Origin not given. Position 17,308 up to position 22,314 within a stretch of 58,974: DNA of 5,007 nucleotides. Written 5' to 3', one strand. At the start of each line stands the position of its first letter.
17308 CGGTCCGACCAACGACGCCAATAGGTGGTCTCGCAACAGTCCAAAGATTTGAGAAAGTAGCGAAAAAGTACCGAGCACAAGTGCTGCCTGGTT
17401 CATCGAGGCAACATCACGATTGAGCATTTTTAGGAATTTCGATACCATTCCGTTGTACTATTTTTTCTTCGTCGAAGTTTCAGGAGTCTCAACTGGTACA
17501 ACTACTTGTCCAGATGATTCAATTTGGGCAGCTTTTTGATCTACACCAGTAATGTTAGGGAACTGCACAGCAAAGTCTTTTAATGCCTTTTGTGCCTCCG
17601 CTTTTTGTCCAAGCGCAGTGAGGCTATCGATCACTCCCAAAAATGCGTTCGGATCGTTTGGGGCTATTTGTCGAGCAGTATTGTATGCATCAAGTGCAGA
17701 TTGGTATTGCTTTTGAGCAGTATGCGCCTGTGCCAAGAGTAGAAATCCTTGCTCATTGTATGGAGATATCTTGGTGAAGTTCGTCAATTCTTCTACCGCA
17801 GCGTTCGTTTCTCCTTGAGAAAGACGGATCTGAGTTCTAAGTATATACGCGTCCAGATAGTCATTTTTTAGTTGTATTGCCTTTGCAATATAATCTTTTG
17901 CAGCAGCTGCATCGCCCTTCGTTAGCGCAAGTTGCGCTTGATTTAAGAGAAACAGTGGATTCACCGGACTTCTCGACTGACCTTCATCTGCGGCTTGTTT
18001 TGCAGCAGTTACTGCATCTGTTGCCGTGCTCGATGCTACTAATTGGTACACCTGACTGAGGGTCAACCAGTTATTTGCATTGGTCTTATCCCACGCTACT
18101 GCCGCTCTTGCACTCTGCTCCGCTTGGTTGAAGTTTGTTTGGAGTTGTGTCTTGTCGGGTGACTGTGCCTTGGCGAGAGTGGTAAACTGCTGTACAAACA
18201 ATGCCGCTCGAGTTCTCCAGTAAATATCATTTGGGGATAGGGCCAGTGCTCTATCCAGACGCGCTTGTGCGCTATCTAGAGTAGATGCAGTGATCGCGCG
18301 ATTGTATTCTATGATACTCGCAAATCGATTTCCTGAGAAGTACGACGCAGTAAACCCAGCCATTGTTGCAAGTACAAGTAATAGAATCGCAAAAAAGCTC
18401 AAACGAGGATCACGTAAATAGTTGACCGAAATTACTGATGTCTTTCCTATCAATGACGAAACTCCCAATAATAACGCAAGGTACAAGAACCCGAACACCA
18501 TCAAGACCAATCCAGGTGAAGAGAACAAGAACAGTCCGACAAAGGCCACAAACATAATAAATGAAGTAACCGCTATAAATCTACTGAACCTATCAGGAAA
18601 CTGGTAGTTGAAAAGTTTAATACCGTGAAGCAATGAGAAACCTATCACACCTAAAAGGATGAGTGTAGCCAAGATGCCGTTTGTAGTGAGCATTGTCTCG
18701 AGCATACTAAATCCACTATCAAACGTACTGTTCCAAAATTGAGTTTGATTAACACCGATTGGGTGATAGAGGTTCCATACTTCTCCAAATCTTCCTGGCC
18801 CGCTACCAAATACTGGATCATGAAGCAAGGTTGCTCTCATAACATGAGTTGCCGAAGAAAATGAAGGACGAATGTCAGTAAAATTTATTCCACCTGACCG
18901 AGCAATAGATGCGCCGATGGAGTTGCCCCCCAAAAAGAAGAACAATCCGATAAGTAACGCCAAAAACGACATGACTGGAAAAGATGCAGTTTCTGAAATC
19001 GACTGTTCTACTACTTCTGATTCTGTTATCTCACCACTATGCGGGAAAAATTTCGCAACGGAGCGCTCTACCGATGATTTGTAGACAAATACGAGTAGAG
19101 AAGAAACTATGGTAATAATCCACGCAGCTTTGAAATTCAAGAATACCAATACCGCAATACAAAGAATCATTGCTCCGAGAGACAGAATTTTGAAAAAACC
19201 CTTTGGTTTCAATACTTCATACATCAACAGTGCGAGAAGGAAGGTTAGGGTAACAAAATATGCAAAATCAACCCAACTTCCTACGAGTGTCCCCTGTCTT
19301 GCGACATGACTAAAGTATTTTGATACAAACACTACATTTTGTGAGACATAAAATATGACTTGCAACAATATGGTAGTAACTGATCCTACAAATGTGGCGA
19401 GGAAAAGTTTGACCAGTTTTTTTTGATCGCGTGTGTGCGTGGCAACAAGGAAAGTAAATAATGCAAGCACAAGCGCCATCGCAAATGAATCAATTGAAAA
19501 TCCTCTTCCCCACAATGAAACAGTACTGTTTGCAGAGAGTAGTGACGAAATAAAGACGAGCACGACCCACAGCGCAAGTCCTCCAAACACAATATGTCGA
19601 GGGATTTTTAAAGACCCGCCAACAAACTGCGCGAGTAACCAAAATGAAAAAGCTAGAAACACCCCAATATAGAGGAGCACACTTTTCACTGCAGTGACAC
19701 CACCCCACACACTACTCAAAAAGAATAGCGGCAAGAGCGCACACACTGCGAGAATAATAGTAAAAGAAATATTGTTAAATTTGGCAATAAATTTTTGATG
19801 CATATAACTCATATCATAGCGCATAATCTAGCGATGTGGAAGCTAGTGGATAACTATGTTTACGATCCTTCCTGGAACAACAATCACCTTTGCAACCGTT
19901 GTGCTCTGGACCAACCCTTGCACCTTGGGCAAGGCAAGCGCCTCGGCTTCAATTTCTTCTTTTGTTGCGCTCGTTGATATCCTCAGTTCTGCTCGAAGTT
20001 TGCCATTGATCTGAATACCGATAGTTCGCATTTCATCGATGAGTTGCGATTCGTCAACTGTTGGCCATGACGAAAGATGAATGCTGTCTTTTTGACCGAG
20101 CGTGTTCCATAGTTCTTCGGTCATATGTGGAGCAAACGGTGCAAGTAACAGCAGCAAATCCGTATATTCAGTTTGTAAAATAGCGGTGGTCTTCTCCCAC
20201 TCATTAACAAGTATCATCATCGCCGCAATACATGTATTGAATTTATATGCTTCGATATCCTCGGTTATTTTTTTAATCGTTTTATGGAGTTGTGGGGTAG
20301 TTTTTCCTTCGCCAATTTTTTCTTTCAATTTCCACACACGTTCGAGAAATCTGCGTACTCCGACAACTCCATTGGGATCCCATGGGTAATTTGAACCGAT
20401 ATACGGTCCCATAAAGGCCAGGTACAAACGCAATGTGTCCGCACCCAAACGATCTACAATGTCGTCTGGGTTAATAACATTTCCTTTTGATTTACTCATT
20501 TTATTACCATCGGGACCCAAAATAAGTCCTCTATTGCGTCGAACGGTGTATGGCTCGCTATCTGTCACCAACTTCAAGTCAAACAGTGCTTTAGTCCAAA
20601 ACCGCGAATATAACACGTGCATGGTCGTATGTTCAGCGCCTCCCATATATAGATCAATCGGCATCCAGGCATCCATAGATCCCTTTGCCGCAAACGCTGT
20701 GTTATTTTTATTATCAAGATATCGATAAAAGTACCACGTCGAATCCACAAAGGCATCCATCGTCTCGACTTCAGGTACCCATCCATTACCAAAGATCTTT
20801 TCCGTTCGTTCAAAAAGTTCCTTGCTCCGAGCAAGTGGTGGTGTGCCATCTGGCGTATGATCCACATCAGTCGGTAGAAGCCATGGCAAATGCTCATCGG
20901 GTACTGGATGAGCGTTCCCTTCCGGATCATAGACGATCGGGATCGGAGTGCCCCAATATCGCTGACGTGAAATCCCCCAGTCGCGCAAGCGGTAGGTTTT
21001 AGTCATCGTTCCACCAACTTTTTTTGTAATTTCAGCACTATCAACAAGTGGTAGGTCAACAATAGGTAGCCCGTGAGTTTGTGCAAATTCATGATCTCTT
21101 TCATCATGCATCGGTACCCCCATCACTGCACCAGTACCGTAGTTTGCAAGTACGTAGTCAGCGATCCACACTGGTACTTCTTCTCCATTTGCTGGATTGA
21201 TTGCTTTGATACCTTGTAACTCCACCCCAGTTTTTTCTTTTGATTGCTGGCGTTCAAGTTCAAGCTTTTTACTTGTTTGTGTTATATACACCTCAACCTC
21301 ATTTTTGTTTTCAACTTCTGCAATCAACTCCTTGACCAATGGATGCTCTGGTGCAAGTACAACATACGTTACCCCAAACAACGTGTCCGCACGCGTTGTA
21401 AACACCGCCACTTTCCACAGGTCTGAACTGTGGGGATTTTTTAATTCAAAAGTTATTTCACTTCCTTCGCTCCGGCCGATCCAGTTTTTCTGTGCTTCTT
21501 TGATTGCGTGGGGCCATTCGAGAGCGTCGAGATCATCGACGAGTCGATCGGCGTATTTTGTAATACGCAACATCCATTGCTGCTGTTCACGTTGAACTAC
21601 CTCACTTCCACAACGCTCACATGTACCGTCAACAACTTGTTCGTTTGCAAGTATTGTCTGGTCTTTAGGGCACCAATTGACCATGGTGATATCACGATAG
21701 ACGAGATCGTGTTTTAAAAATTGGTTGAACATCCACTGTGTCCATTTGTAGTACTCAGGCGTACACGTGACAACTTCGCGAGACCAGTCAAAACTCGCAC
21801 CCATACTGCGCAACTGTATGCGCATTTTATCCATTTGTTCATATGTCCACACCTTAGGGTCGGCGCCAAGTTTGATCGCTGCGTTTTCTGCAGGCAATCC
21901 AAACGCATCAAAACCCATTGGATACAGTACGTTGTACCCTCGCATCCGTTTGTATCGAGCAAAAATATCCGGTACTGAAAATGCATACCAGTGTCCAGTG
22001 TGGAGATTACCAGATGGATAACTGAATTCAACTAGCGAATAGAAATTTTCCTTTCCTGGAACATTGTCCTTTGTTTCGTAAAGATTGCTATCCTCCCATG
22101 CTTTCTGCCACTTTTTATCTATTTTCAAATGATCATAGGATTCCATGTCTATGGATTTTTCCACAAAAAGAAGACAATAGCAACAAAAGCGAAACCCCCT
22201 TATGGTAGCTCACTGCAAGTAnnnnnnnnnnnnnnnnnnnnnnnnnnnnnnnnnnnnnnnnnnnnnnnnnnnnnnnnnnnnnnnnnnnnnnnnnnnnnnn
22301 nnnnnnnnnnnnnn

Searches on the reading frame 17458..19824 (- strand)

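Call 18: search_protein_families(library=ncbifam, proteins=[window:17458-19824:-], max_evalue=0.00001)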
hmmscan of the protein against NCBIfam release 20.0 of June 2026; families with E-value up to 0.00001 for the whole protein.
window:17458-19824:- (788 aa): 3 families
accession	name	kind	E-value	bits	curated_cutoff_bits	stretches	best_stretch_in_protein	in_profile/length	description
TIGR02917.1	PEP_TPR_lipo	equivalog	1.9e-13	49.2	312.2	1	562-754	580-765/899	XrtA/PEP-CTERM system TPR-repeat protein PrsT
TIGR03939.1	PGA_TPR_OMP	equivalog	1.4e-11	43.4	366.65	1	666-757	62-152/800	poly-beta-1,6 N-acetyl-D-glucosamine export porin PgaA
TIGR02552.1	LcrH_SycD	equivalog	3.9e-11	42.8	104.8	1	670-749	31-110/136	SycD/LcrH family type III secretion system chaperone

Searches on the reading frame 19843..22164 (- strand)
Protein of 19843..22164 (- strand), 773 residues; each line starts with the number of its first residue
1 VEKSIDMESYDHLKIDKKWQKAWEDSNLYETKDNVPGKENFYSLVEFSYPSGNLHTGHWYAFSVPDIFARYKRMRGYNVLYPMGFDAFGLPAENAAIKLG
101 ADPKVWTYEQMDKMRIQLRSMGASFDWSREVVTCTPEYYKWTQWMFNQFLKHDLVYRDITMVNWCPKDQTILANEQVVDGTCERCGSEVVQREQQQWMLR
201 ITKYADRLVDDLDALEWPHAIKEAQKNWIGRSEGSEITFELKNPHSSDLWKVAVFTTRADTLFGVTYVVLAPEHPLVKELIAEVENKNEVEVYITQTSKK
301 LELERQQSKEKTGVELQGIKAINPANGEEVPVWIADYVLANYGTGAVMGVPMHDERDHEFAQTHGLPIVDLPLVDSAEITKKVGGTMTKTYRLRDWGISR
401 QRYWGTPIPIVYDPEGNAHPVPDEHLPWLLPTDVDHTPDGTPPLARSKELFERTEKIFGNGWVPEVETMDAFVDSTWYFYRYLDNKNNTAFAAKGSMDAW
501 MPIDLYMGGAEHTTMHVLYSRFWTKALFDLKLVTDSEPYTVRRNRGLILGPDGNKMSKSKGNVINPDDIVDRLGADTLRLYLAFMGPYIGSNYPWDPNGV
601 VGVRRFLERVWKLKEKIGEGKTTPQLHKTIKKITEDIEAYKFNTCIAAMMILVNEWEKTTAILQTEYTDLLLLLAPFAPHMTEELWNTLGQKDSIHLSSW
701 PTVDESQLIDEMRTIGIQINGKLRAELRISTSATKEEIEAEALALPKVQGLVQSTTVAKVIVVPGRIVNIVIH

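Call 18: search_protein_families(library=ncbifam, proteins=[window:19843-22164:-], max_evalue=0.00001)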
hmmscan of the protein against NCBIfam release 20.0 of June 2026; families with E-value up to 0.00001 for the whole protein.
window:19843-22164:- (773 aa): 18 families
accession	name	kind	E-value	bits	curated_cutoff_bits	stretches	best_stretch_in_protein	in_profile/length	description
TIGR00396.1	leuS_bact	equivalog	4e-269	895.3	548.4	2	10-370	1-355/843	leucine--tRNA ligase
TIGR00422.1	valS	equivalog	2.3e-78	264.1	612.1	3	8-177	3-187/863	valine--tRNA ligase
NF008957.0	PRK12300.1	subfamily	2.9e-75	253.9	677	4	10-111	4-106/946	leucine--tRNA ligase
NF009687.0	PRK13208.1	equivalog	5e-75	253.2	738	3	8-177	8-189/801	valine--tRNA ligase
TIGR00392.1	ileS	equivalog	3.3e-64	217.5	621.4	3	393-605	460-659/861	isoleucine--tRNA ligase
TIGR00395.1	leuS_arch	equivalog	4.3e-62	210.4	648.5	3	14-109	2-97/938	leucine--tRNA ligase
NF004349.1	PRK05729.1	equivalog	4.4e-62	210.5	704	2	8-282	2-236/860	valine--tRNA ligase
NF000540.1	alt_ValS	exception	8.4e-43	146.4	900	3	15-94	9-88/827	valine--tRNA ligase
NF011492.0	PRK14900.1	equivalog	1.9e-35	122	1783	2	8-177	11-197/1044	valine--tRNA ligase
TIGR00398.1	metG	equivalog_domain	1.1e-30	106.9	336.35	2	48-195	8-152/530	methionine--tRNA ligase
NF008900.0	PRK12267.1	equivalog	6e-30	104.3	598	2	39-212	4-176/648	methionine--tRNA ligase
NF001100.0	PRK00133.1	equivalog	1.9e-26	92.8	587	1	48-188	14-151/676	methionine--tRNA ligase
NF000258.1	MupB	exception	1.9e-22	79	1900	2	393-582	438-614/1033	mupirocin-resistant isoleucine--tRNA ligase MupB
NF000257.1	MupA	exception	2.9e-22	78.3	1900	1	392-659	433-694/1024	mupirocin-resistant isoleucine--tRNA ligase MupA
NF040702.1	ileS_w_GNAT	exception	7.4e-21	73.5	1999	2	394-583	637-808/1100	isoleucine--tRNA ligase, N-acetyltransferase domain-containing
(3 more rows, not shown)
